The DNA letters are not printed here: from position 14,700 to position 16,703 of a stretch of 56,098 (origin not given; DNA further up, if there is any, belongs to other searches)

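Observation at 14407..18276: Complete NuoE/NuoF-coupled [FeFe]-hydrogenase operon (hydCBA) inside an unmistakably archaeal chromosome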

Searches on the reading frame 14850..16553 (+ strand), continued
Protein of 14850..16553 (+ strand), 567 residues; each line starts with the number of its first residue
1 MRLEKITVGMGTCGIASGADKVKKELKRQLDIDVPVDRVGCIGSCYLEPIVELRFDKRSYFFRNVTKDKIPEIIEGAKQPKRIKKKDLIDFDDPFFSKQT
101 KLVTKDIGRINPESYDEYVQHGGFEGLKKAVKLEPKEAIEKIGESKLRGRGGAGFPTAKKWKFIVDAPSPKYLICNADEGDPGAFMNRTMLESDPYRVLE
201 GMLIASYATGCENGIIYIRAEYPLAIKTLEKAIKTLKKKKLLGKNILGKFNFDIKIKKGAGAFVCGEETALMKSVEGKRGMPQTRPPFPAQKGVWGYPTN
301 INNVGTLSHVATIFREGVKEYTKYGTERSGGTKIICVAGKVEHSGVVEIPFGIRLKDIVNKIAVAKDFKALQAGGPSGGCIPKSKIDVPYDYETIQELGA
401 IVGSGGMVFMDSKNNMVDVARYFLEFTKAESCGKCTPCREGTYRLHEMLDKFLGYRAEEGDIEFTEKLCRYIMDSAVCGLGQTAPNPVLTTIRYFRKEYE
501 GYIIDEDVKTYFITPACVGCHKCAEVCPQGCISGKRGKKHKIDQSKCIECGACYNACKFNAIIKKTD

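Call 43: find_homologous_proteins(query=window:14850-16553:+, max_evalue=1e-50)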
Query window:14850-16553:+ (567 aa): 8000 proteins with E <= 1e-50 among 8000 candidates; the best 120 are listed.
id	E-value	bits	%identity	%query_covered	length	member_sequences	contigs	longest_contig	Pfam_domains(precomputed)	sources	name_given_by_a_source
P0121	0.0e+0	1310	100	100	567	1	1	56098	PF14697.12,PF10589.15,PF12797.13,PF00037.33,PF12838.13,PF01512.23,PF13237.12,PF13187.12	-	-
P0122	2.9e-278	942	71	100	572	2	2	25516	PF14697.12,PF10589.15,PF12797.13,PF12837.13,PF00037.33,PF12838.13,PF01512.23,PF13237.12,PF13187.12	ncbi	ncbi:MAG: NADH-ubiquinone oxidoreductase-F iron-sulfur binding region domain-containing protein [Can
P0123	2.3e-198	678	52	100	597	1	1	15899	PF10531.16,PF10589.15,PF12797.13,PF12837.13,PF00037.33,PF12838.13,PF01512.23,PF13237.12,PF13183.12,PF13187.12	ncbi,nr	ncbi:MAG: 4Fe-4S dicluster domain-containing protein [Candidatus Altiarchaeales archaeon]|nr:4Fe-4S 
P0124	1.0e-194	666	53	99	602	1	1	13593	PF14697.12,PF10589.15,PF12797.13,PF12837.13,PF00037.33,PF12838.13,PF01512.23,PF13237.12,PF13187.12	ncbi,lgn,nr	ncbi:MAG: 4Fe-4S binding protein [Nanoarchaeota archaeon]|nr:4Fe-4S binding protein [Nanoarchaeota a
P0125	5.2e-194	664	53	100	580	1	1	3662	PF14697.12,PF10589.15,PF12797.13,PF00037.33,PF12838.13,PF01512.23,PF13237.12,PF13187.12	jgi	jgi:NADH-quinone oxidoreductase subunit F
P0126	2.8e-193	662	55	98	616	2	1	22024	PF14697.12,PF10531.16,PF10589.15,PF12797.13,PF12837.13,PF00037.33,PF12838.13,PF01512.23,PF13237.12,PF13183.12,PF13187.12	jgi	jgi:NADH:ubiquinone oxidoreductase subunit F (NADH-binding)/NAD-dependent dihydropyrimidine dehydrog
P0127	1.1e-192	660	53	99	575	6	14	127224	PF14697.12,PF10589.15,PF12797.13,PF12837.13,PF00037.33,PF12838.13,PF01512.23,PF25160.2,PF13237.12,PF13187.12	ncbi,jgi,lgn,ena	jgi:NADH-quinone oxidoreductase subunit F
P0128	8.5e-192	657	51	99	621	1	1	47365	PF14697.12,PF10531.16,PF10589.15,PF12797.13,PF12837.13,PF00037.33,PF12838.13,PF01512.23,PF13237.12,PF13187.12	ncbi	-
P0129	1.1e-191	656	52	99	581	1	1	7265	PF14697.12,PF10531.16,PF10589.15,PF12797.13,PF12837.13,PF00037.33,PF22461.3,PF12838.13,PF01512.23,PF13237.12,PF13187.12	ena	-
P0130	2.4e-188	645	51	99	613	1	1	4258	PF14697.12,PF10531.16,PF10589.15,PF12837.13,PF00037.33,PF12838.13,PF01512.23,PF13237.12,PF13187.12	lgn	-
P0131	2.2e-187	642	53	99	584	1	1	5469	PF14697.12,PF10589.15,PF12797.13,PF12837.13,PF00037.33,PF12838.13,PF01512.23,PF13237.12,PF13187.12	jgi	jgi:NADH-quinone oxidoreductase subunit F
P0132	3.0e-187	642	51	99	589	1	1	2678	PF14697.12,PF10531.16,PF10589.15,PF12797.13,PF12837.13,PF00037.33,PF12838.13,PF01512.23,PF13237.12,PF13183.12,PF13187.12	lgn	-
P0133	1.4e-186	640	53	99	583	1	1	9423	PF14697.12,PF10589.15,PF12837.13,PF00037.33,PF12838.13,PF01512.23,PF13237.12,PF13187.12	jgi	jgi:NADH-quinone oxidoreductase subunit F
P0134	4.5e-186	638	52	99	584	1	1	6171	PF14697.12,PF10589.15,PF12797.13,PF12837.13,PF00037.33,PF12838.13,PF01512.23,PF13237.12,PF13187.12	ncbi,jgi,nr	ncbi:MAG: NADH-quinone oxidoreductase subunit NuoF [Clostridiales Family XIII bacterium]|jgi:NADH-qu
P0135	9.5e-186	637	52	99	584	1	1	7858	PF14697.12,PF10589.15,PF12797.13,PF12837.13,PF00037.33,PF12838.13,PF01512.23,PF13237.12,PF13187.12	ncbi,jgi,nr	ncbi:MAG: NADH-quinone oxidoreductase subunit NuoF [Clostridiales Family XIII bacterium]|jgi:NADH-qu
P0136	3.1e-185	635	51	98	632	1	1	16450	PF14697.12,PF10589.15,PF12797.13,PF12837.13,PF00037.33,PF12838.13,PF01512.23,PF25160.2,PF13237.12,PF13187.12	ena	-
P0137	3.2e-185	635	52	99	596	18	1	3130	PF10531.16,PF10589.15,PF12837.13,PF00037.33,PF22461.3,PF12838.13,PF01512.23,PF13237.12,PF13187.12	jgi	jgi:NADH:ubiquinone oxidoreductase subunit F (NADH-binding)/(2Fe-2S) ferredoxin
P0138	4.7e-185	635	52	99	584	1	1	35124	PF14697.12,PF10589.15,PF12797.13,PF12837.13,PF00037.33,PF12838.13,PF01512.23,PF13237.12,PF13187.12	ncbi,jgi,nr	ncbi:MAG: NADH-quinone oxidoreductase subunit NuoF [Clostridiales Family XIII bacterium]|jgi:NADH-qu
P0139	5.8e-185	634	52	99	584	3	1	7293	PF14697.12,PF10589.15,PF12797.13,PF12837.13,PF00037.33,PF12838.13,PF01512.23,PF13237.12,PF13187.12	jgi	jgi:NADH-quinone oxidoreductase subunit F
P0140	1.0e-184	633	51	99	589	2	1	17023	PF14697.12,PF10531.16,PF10589.15,PF12797.13,PF12837.13,PF00037.33,PF22461.3,PF12838.13,PF01512.23,PF13237.12,PF13187.12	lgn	-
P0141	1.7e-184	633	50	100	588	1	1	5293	PF14697.12,PF10531.16,PF10589.15,PF12797.13,PF12837.13,PF00037.33,PF12838.13,PF01512.23,PF13237.12,PF13187.12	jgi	jgi:NADH-quinone oxidoreductase subunit F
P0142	2.1e-184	632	51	99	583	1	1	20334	PF14697.12,PF10531.16,PF10589.15,PF12797.13,PF12837.13,PF00037.33,PF12838.13,PF01512.23,PF13237.12,PF13187.12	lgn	-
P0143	2.1e-184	632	52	99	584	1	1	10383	PF14697.12,PF10589.15,PF12797.13,PF12837.13,PF00037.33,PF12838.13,PF01512.23,PF13237.12,PF13187.12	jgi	jgi:NADH-quinone oxidoreductase subunit F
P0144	2.5e-184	632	52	99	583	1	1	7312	PF14697.12,PF10589.15,PF12797.13,PF12837.13,PF00037.33,PF12838.13,PF01512.23,PF13237.12,PF13187.12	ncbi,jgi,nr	ncbi:MAG: NADH-quinone oxidoreductase subunit NuoF [Clostridiales Family XIII bacterium]|jgi:NADH-qu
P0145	2.5e-184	632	50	99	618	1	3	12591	PF14697.12,PF10531.16,PF10589.15,PF12797.13,PF12837.13,PF00037.33,PF12838.13,PF01512.23,PF13237.12,PF13187.12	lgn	-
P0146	3.4e-184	632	52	99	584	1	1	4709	PF14697.12,PF10589.15,PF12797.13,PF12837.13,PF00037.33,PF12838.13,PF01512.23,PF13237.12,PF13187.12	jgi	jgi:NADH-quinone oxidoreductase subunit F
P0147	3.7e-184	632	52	98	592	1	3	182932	PF14697.12,PF10589.15,PF12837.13,PF00037.33,PF12838.13,PF01512.23,PF13237.12,PF13187.12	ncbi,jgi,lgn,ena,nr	ncbi:MAG: hndC 2 [Firmicutes bacterium]|nr:hndC 2 [Bacillota bacterium]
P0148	4.1e-184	631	53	98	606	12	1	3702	PF14697.12,PF10589.15,PF12797.13,PF12837.13,PF00037.33,PF12838.13,PF01512.23,PF13237.12,PF13187.12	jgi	-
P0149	5.6e-184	631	50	98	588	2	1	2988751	PF14697.12,PF10531.16,PF10589.15,PF12797.13,PF12837.13,PF00037.33,PF12838.13,PF01512.23,PF13237.12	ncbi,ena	-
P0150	7.4e-184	631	51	99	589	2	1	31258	PF14697.12,PF12837.13,PF12838.13,PF10531.16,PF10589.15,PF12797.13,PF00037.33,PF22461.3,PF01512.23,PF25160.2,PF13237.12,PF13187.12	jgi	-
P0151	1.1e-183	630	51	99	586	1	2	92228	PF14697.12,PF10589.15,PF12797.13,PF12837.13,PF00037.33,PF12838.13,PF01512.23,PF13237.12,PF13187.12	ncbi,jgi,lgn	-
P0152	1.1e-183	630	51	99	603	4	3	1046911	PF14697.12,PF10531.16,PF10589.15,PF12797.13,PF12837.13,PF00037.33,PF12838.13,PF01512.23,PF13237.12,PF13187.12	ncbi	ncbi:MAG: NADH-quinone oxidoreductase subunit NuoF [Candidatus Hydrothermia bacterium]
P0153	1.5e-183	630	51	99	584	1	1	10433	PF14697.12,PF10589.15,PF12797.13,PF12837.13,PF00037.33,PF12838.13,PF01512.23,PF13237.12,PF13187.12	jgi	jgi:NADH-quinone oxidoreductase subunit F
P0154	1.5e-183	630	50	99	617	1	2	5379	PF10589.15,PF12797.13,PF12837.13,PF00037.33,PF12838.13,PF01512.23,PF13237.12,PF13187.12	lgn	-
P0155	2.7e-183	629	51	99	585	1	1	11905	PF14697.12,PF10589.15,PF12837.13,PF00037.33,PF12838.13,PF01512.23,PF13237.12,PF13187.12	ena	-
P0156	3.5e-183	628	51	99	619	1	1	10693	PF10531.16,PF10589.15,PF12797.13,PF12837.13,PF00037.33,PF22461.3,PF12838.13,PF01512.23,PF25160.2,PF13237.12,PF13187.12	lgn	-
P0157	4.0e-183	628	50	99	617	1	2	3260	PF14697.12,PF10589.15,PF12797.13,PF12837.13,PF00037.33,PF12838.13,PF01512.23,PF13237.12,PF13187.12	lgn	-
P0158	4.2e-183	628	51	98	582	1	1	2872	PF14697.12,PF10589.15,PF12837.13,PF00037.33,PF12838.13,PF01512.23,PF13237.12,PF13187.12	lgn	-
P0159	4.8e-183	628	50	99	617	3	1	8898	PF14697.12,PF10589.15,PF12797.13,PF12837.13,PF00037.33,PF12838.13,PF01512.23,PF13237.12,PF13187.12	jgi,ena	-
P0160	7.3e-183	627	49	100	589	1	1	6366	PF14697.12,PF10531.16,PF10589.15,PF12797.13,PF12837.13,PF00037.33,PF12838.13,PF01512.23,PF13237.12,PF13187.12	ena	-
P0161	8.4e-183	627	51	99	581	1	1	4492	PF14697.12,PF10531.16,PF10589.15,PF12797.13,PF12837.13,PF00037.33,PF12838.13,PF01512.23,PF13237.12,PF13187.12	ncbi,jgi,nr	ncbi:MAG: NADH-quinone oxidoreductase subunit NuoF [Oscillospiraceae bacterium]|jgi:NADH-quinone oxi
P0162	9.1e-183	627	51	99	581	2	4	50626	PF14697.12,PF10589.15,PF12797.13,PF12837.13,PF00037.33,PF12838.13,PF01512.23,PF13237.12,PF13187.12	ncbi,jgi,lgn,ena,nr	ncbi:MAG TPA: NADH-quinone oxidoreductase subunit NuoF [Spirochaetota bacterium]|nr:NADH-quinone oxi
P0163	1.0e-182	627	52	98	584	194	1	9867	PF10531.16,PF10589.15,PF12837.13,PF00037.33,PF12838.13,PF01512.23,PF13237.12,PF13187.12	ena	-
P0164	1.2e-182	627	49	98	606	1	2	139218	PF14697.12,PF10531.16,PF10589.15,PF12797.13,PF12837.13,PF00037.33,PF01257.26,PF12838.13,PF01512.23,PF13237.12,PF13187.12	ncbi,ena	-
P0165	1.8e-182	626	50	99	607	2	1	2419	PF14697.12,PF10589.15,PF12797.13,PF12837.13,PF00037.33,PF12838.13,PF01512.23,PF13237.12,PF13187.12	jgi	-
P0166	2.0e-182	626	50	99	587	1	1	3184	PF14697.12,PF10531.16,PF10589.15,PF12797.13,PF12837.13,PF00037.33,PF01257.26,PF12838.13,PF01512.23,PF13237.12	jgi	jgi:NADH-quinone oxidoreductase subunit F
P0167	2.1e-182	626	50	99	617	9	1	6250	PF10589.15,PF12797.13,PF12837.13,PF00037.33,PF12838.13,PF01512.23,PF13237.12,PF13187.12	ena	-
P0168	2.1e-182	626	51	99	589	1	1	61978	PF14697.12,PF10589.15,PF12797.13,PF12837.13,PF00037.33,PF12838.13,PF01512.23,PF13237.12,PF13187.12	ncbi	-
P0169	2.8e-182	625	52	99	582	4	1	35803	PF10589.15,PF12837.13,PF00037.33,PF12838.13,PF01512.23,PF13237.12,PF13187.12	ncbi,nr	ncbi:MAG: NADH-quinone oxidoreductase subunit NuoF [Firmicutes bacterium]|nr:NADH-quinone oxidoreduc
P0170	3.2e-182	625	51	99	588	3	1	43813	PF14697.12,PF10531.16,PF10589.15,PF12837.13,PF00037.33,PF12838.13,PF01512.23,PF13237.12,PF13187.12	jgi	jgi:NADH-quinone oxidoreductase subunit F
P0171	4.4e-182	625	50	99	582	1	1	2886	PF10589.15,PF12837.13,PF00037.33,PF12838.13,PF01512.23,PF13237.12,PF13187.12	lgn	-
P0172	4.6e-182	625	50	99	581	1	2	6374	PF10589.15,PF12797.13,PF12837.13,PF00037.33,PF12838.13,PF01512.23,PF13237.12,PF13187.12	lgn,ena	-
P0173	5.9e-182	624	51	99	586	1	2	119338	PF14697.12,PF10589.15,PF12797.13,PF12837.13,PF00037.33,PF12838.13,PF01512.23,PF13237.12,PF13187.12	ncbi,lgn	-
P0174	7.8e-182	624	51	99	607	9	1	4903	PF14697.12,PF10589.15,PF12797.13,PF12837.13,PF00037.33,PF12838.13,PF01512.23,PF13237.12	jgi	jgi:NADH-quinone oxidoreductase subunit F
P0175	8.3e-182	624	50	99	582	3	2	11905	PF14697.12,PF10531.16,PF10589.15,PF12837.13,PF00037.33,PF22461.3,PF12838.13,PF01512.23,PF13237.12,PF13187.12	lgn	-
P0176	8.9e-182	624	49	98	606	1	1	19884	PF14697.12,PF10589.15,PF12797.13,PF12837.13,PF00037.33,PF01257.26,PF12838.13,PF01512.23,PF13237.12,PF13187.12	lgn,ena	-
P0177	9.4e-182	624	50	99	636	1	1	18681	PF14697.12,PF12837.13,PF01257.26,PF13484.12,PF12838.13,PF12800.13,PF10531.16,PF10589.15,PF12797.13,PF00037.33,PF01512.23,PF25160.2,PF13237.12,PF13183.12,PF13187.12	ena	-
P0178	1.1e-181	623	50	99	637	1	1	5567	PF14697.12,PF10531.16,PF10589.15,PF12797.13,PF12837.13,PF00037.33,PF12838.13,PF01512.23,PF13237.12,PF13187.12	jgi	jgi:NADH-quinone oxidoreductase subunit F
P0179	1.3e-181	623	50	99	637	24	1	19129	PF14697.12,PF10531.16,PF10589.15,PF12797.13,PF12837.13,PF00037.33,PF12838.13,PF01512.23,PF13237.12,PF13187.12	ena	-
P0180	1.3e-181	623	51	99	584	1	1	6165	PF14697.12,PF10589.15,PF12797.13,PF12837.13,PF00037.33,PF12838.13,PF01512.23,PF13237.12,PF13187.12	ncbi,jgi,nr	ncbi:MAG: NADH-quinone oxidoreductase subunit NuoF [Clostridiales Family XIII bacterium]|jgi:NADH-qu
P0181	1.3e-181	623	51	99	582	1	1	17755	PF14697.12,PF10589.15,PF12837.13,PF00037.33,PF12838.13,PF01512.23,PF13237.12,PF13187.12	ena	-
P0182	1.4e-181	623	51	99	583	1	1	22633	PF14697.12,PF10589.15,PF12797.13,PF12837.13,PF00037.33,PF12838.13,PF01512.23,PF13237.12,PF13187.12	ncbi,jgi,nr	ncbi:MAG: NADH-quinone oxidoreductase subunit NuoF [Clostridiales Family XIII bacterium]|jgi:NADH-qu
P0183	1.5e-181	623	50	99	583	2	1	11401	PF14697.12,PF10589.15,PF12837.13,PF00037.33,PF12838.13,PF01512.23,PF13237.12,PF13187.12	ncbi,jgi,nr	ncbi:MAG: NADH-quinone oxidoreductase subunit NuoF [Clostridiales Family XIII bacterium]|jgi:NADH-qu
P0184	1.7e-181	623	52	98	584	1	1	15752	PF10531.16,PF10589.15,PF12837.13,PF00037.33,PF22461.3,PF12838.13,PF01512.23,PF13237.12,PF13187.12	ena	-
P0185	1.7e-181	623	51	98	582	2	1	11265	PF14697.12,PF10589.15,PF12797.13,PF12837.13,PF00037.33,PF12838.13,PF01512.23,PF13237.12,PF13187.12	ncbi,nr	ncbi:MAG: NADH-quinone oxidoreductase subunit NuoF [Clostridiales Family XIII bacterium]|nr:NADH-qui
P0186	1.9e-181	623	51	98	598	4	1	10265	PF14697.12,PF10589.15,PF12797.13,PF12837.13,PF00037.33,PF12838.13,PF01512.23,PF13237.12,PF13187.12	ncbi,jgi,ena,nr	ncbi:MAG TPA: NADH-quinone oxidoreductase subunit NuoF [Bacillota bacterium]|nr:NADH-quinone oxidore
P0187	2.2e-181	622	50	99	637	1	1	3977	PF14697.12,PF10531.16,PF10589.15,PF12797.13,PF12837.13,PF00037.33,PF12838.13,PF01512.23,PF13237.12,PF13187.12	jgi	jgi:NADH-quinone oxidoreductase subunit F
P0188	2.3e-181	622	51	98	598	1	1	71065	PF14697.12,PF10589.15,PF12797.13,PF12837.13,PF00037.33,PF12838.13,PF01512.23,PF13237.12,PF13187.12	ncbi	-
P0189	2.4e-181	622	50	98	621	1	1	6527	PF14697.12,PF10589.15,PF12797.13,PF12837.13,PF00037.33,PF12838.13,PF01512.23,PF13237.12,PF13187.12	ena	-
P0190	2.8e-181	622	51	98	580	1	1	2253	PF14697.12,PF10589.15,PF12797.13,PF12837.13,PF00037.33,PF12838.13,PF01512.23,PF13237.12,PF13187.12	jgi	jgi:NADH-quinone oxidoreductase subunit F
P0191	3.0e-181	622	51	98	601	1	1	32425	PF14697.12,PF10589.15,PF12797.13,PF12837.13,PF00037.33,PF12838.13,PF01512.23,PF13237.12,PF13187.12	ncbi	-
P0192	3.0e-181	622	51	98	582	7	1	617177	PF14697.12,PF10589.15,PF12837.13,PF00037.33,PF12838.13,PF01512.23,PF13187.12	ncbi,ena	-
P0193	3.0e-181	622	52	99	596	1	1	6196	PF14697.12,PF10589.15,PF12837.13,PF00037.33,PF12838.13,PF01512.23,PF13237.12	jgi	-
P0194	3.4e-181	622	51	99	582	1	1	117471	PF14697.12,PF10589.15,PF00037.33,PF12838.13,PF01512.23,PF13237.12,PF13187.12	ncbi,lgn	-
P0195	3.5e-181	622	50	99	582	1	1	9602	PF14697.12,PF10589.15,PF12837.13,PF00037.33,PF12838.13,PF01512.23,PF13237.12,PF13187.12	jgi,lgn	jgi:NADH:ubiquinone oxidoreductase, NADH-binding (51 kD) subunit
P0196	3.5e-181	622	51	99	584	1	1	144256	PF10589.15,PF12837.13,PF00037.33,PF12838.13,PF01512.23,PF13237.12,PF13187.12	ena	-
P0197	3.9e-181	622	51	99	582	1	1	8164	PF14697.12,PF10589.15,PF12837.13,PF00037.33,PF12838.13,PF01512.23,PF13237.12,PF13187.12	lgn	-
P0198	4.3e-181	622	50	99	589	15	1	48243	PF14697.12,PF10589.15,PF12797.13,PF12837.13,PF00037.33,PF12838.13,PF01512.23,PF13237.12,PF13187.12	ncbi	-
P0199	4.3e-181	621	50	99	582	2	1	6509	PF14697.12,PF10589.15,PF12837.13,PF00037.33,PF12838.13,PF01512.23,PF13237.12,PF13187.12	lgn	-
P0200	4.4e-181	621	51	99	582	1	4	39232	PF14697.12,PF10589.15,PF12837.13,PF00037.33,PF12838.13,PF01512.23,PF13237.12,PF13187.12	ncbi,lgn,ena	-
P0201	4.5e-181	621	50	99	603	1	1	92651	PF14697.12,PF10531.16,PF10589.15,PF12797.13,PF12837.13,PF00037.33,PF12838.13,PF01512.23,PF13237.12,PF13187.12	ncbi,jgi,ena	-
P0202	5.0e-181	621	51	99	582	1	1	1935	PF14697.12,PF10589.15,PF12837.13,PF00037.33,PF12838.13,PF01512.23,PF13237.12,PF13187.12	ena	-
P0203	5.1e-181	621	48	99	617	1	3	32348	PF14697.12,PF10589.15,PF12797.13,PF12837.13,PF00037.33,PF12838.13,PF01512.23,PF13237.12,PF13187.12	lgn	-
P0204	5.2e-181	621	51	99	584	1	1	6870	PF14697.12,PF10589.15,PF12797.13,PF12837.13,PF00037.33,PF12838.13,PF01512.23,PF13237.12,PF13187.12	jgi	jgi:NADH-quinone oxidoreductase subunit F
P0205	5.3e-181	621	49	98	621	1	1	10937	PF10589.15,PF12797.13,PF12837.13,PF00037.33,PF12838.13,PF01512.23,PF13237.12,PF13187.12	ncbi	-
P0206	5.4e-181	621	50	99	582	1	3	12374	PF14697.12,PF10589.15,PF12837.13,PF00037.33,PF12838.13,PF01512.23,PF13237.12,PF13187.12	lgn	-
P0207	5.6e-181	621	50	99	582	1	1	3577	PF14697.12,PF10589.15,PF12837.13,PF00037.33,PF12838.13,PF01512.23,PF13237.12,PF13187.12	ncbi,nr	ncbi:MAG: NADH-quinone oxidoreductase subunit NuoF, partial [Clostridiales Family XIII bacterium]|nr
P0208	6.4e-181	621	51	99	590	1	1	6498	PF14697.12,PF10531.16,PF10589.15,PF00037.33,PF01257.26,PF12838.13,PF01512.23,PF13237.12,PF13187.12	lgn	-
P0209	6.6e-181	621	51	99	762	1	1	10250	PF14697.12,PF12837.13,PF01257.26,PF12838.13,PF10531.16,PF10589.15,PF12797.13,PF00037.33,PF01512.23,PF25160.2,PF13237.12,PF13187.12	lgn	-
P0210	6.8e-181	621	50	99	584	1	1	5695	PF14697.12,PF10589.15,PF12837.13,PF00037.33,PF12838.13,PF01512.23,PF13237.12,PF13187.12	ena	-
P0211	8.0e-181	621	51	99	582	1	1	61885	PF14697.12,PF10589.15,PF12837.13,PF00037.33,PF12838.13,PF01512.23,PF13237.12,PF13187.12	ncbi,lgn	-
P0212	9.0e-181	620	50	99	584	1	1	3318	PF14697.12,PF10589.15,PF12837.13,PF00037.33,PF12838.13,PF01512.23,PF13237.12,PF13187.12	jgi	-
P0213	9.0e-181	620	51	99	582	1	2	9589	PF14697.12,PF10589.15,PF12837.13,PF00037.33,PF12838.13,PF01512.23,PF13237.12,PF13187.12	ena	-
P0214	9.1e-181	620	51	99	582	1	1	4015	PF14697.12,PF10589.15,PF12837.13,PF00037.33,PF12838.13,PF01512.23,PF13237.12,PF13187.12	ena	-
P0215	9.4e-181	620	52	99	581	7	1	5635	PF14697.12,PF10589.15,PF12797.13,PF12837.13,PF00037.33,PF12838.13,PF01512.23,PF13237.12,PF13187.12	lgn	-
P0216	9.4e-181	620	50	99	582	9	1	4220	PF10589.15,PF12837.13,PF00037.33,PF12838.13,PF01512.23,PF13237.12,PF13187.12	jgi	jgi:NADH-quinone oxidoreductase subunit F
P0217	9.5e-181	620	51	99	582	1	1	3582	PF14697.12,PF10589.15,PF12837.13,PF00037.33,PF12838.13,PF01512.23,PF13237.12,PF13187.12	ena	-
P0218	9.8e-181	620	51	99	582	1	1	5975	PF14697.12,PF10589.15,PF12837.13,PF00037.33,PF12838.13,PF01512.23,PF13237.12,PF13187.12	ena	-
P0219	1.0e-180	620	51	99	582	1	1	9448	PF14697.12,PF10589.15,PF12837.13,PF00037.33,PF12838.13,PF01512.23,PF13237.12,PF13187.12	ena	-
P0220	1.1e-180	620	51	99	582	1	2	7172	PF14697.12,PF10589.15,PF12837.13,PF00037.33,PF12838.13,PF01512.23,PF13237.12,PF13187.12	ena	-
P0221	1.1e-180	620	50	99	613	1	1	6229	PF14697.12,PF10589.15,PF12797.13,PF12837.13,PF00037.33,PF12838.13,PF01512.23,PF13237.12,PF13187.12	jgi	-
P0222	1.1e-180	620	50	99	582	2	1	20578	PF14697.12,PF10589.15,PF12837.13,PF00037.33,PF12838.13,PF01512.23,PF13237.12,PF13187.12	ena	-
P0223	1.2e-180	620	51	98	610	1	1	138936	PF14697.12,PF10589.15,PF12837.13,PF00037.33,PF12838.13,PF01512.23,PF13237.12,PF13187.12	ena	-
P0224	1.3e-180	620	50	99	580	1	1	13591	PF10531.16,PF10589.15,PF12797.13,PF12837.13,PF00037.33,PF12838.13,PF01512.23,PF25160.2,PF13237.12,PF13187.12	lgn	-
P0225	1.3e-180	620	50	99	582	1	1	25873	PF14697.12,PF10589.15,PF12837.13,PF00037.33,PF12838.13,PF01512.23,PF13237.12,PF13187.12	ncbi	-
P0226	1.3e-180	620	51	99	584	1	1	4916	PF14697.12,PF10589.15,PF12837.13,PF00037.33,PF12838.13,PF01512.23,PF13237.12,PF13187.12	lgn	-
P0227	1.4e-180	620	51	99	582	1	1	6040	PF14697.12,PF10589.15,PF12837.13,PF00037.33,PF12838.13,PF01512.23,PF13237.12,PF13187.12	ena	-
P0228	1.4e-180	620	51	99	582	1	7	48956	PF14697.12,PF10589.15,PF12837.13,PF00037.33,PF12838.13,PF01512.23,PF13237.12,PF13187.12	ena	-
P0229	1.4e-180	620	51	99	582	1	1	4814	PF14697.12,PF10589.15,PF12837.13,PF00037.33,PF12838.13,PF01512.23,PF13237.12,PF13187.12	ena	-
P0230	1.4e-180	620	51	99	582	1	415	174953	PF14697.12,PF10589.15,PF12837.13,PF00037.33,PF12838.13,PF01512.23,PF13237.12,PF13187.12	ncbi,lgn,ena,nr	ncbi:MAG: NADH-quinone oxidoreductase subunit NuoF [Clostridiales bacterium]|nr:NADH-quinone oxidore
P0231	1.4e-180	620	51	99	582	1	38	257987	PF14697.12,PF10589.15,PF12837.13,PF00037.33,PF12838.13,PF01512.23,PF13237.12,PF13187.12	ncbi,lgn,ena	-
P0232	1.5e-180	620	51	99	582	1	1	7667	PF14697.12,PF10589.15,PF12837.13,PF00037.33,PF12838.13,PF01512.23,PF13237.12,PF13187.12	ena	-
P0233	1.6e-180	620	51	99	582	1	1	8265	PF14697.12,PF10589.15,PF12837.13,PF00037.33,PF12838.13,PF01512.23,PF13237.12,PF13187.12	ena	-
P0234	1.7e-180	620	50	99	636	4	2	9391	PF14697.12,PF10531.16,PF10589.15,PF12797.13,PF12837.13,PF00037.33,PF13484.12,PF12838.13,PF01512.23,PF13237.12,PF13187.12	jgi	jgi:NADH-quinone oxidoreductase subunit F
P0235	1.8e-180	619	51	99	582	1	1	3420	PF14697.12,PF10589.15,PF12837.13,PF00037.33,PF12838.13,PF01512.23,PF13237.12,PF13187.12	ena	-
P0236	1.8e-180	619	51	99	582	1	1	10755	PF14697.12,PF10589.15,PF12837.13,PF00037.33,PF12838.13,PF01512.23,PF13237.12,PF13187.12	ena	-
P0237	1.8e-180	619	51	99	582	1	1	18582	PF14697.12,PF10589.15,PF12837.13,PF00037.33,PF12838.13,PF01512.23,PF13237.12,PF13187.12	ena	-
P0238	1.8e-180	619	51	99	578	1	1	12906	PF14697.12,PF10531.16,PF10589.15,PF12797.13,PF12837.13,PF00037.33,PF12838.13,PF01512.23,PF13237.12,PF13187.12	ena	-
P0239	1.8e-180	619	51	99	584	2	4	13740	PF10589.15,PF12837.13,PF00037.33,PF12838.13,PF01512.23,PF13237.12,PF13187.12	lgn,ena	-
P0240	1.9e-180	619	50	99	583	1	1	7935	PF14697.12,PF10589.15,PF12837.13,PF00037.33,PF12838.13,PF01512.23,PF13237.12,PF13187.12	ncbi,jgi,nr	ncbi:MAG: NADH-quinone oxidoreductase subunit NuoF [Clostridiales Family XIII bacterium]|jgi:NADH-qu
